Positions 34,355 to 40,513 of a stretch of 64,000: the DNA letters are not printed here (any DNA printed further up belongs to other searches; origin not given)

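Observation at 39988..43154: Two adjacent paralogous VirB2/TrbC-like pilin modules used as N-terminal anchors of 0.9- and 2-kaa proteins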

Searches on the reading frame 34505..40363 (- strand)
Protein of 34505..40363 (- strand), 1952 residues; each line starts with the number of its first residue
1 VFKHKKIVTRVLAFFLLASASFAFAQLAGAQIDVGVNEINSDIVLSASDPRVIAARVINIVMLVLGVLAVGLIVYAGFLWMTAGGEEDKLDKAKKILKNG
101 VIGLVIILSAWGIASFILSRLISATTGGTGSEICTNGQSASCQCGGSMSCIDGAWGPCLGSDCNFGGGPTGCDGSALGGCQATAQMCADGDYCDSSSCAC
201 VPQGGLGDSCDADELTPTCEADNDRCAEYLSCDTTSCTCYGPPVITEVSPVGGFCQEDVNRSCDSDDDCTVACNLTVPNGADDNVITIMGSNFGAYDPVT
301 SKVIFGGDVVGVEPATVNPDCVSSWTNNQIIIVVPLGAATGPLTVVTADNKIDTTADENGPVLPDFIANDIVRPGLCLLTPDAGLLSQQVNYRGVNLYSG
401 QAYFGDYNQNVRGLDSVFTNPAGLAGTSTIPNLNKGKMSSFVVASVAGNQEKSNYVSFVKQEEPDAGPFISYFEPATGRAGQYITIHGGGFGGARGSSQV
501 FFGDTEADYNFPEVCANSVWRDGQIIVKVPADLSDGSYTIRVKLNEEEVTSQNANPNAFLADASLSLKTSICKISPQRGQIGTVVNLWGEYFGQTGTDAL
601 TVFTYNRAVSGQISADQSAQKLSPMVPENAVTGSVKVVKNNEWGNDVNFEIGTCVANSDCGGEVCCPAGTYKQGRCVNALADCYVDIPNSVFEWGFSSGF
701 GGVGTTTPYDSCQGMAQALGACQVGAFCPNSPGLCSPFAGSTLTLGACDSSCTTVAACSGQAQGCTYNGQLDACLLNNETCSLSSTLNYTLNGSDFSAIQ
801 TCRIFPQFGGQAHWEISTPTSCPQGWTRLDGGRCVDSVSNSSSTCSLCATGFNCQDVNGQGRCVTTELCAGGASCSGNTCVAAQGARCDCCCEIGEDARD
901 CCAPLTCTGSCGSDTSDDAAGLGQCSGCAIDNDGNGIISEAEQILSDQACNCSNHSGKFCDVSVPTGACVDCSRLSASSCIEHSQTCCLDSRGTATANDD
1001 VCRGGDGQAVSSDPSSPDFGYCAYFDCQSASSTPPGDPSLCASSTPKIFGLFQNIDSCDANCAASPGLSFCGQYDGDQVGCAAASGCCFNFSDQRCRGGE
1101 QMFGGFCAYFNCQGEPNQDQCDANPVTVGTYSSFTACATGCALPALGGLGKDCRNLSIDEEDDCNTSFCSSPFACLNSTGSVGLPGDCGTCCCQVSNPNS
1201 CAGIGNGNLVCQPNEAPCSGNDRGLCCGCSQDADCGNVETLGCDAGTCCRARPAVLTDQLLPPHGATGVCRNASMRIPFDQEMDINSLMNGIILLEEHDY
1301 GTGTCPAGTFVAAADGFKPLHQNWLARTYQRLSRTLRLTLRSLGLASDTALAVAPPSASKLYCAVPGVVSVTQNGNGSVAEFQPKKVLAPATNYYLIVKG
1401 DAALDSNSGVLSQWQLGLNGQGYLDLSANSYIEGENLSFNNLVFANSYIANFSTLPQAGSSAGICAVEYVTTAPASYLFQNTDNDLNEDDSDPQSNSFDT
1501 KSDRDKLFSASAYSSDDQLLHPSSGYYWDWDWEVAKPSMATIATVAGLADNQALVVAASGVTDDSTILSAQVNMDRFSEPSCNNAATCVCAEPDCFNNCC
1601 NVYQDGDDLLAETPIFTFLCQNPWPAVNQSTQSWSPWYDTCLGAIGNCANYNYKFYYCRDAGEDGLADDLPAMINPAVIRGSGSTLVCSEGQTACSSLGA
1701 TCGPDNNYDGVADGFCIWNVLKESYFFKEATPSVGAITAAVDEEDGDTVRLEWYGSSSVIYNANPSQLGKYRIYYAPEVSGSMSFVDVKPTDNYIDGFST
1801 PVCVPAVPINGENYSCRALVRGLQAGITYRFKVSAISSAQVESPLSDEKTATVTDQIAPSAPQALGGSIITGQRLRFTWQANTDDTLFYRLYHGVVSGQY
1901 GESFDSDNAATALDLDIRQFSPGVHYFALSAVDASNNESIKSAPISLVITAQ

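Call 6: search_protein_families(library=pfam, proteins=[window:34505-40363:-], max_evalue=1)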
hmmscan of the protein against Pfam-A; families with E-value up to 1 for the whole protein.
window:34505-40363:- (1952 aa): 7 families
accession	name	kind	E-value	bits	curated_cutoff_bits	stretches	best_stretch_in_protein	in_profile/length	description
PF01833.30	TIG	-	1.7e-14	54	20.9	2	468-553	1-76/84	IPT/TIG domain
PF18895.5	T4SS_pilin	-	1.2e-11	44.9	26.6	1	53-117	8-71/71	Type IV secretion system pilin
PF13205.12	Big_5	-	1.4e-05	26.2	23.6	1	1259-1309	9-57/105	Bacterial Ig-like domain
PF00041.27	fn3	-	0.00015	22.3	25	1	1743-1840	10-73/84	Fibronectin type III domain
PF02322.20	Cyt_bd_oxida_II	-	0.11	12.3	35.6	1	25-118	125-212/302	Cytochrome bd terminal oxidase subunit II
PF14734.12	DUF4469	-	0.13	12.6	22.6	1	522-552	63-93/101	Domain of unknown function (DUF4469) with IG-like fold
PF16656.11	Pur_ac_phosph_N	-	0.17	12.9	30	0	1769-1838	26-83/93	Purple acid Phosphatase, N-terminal domain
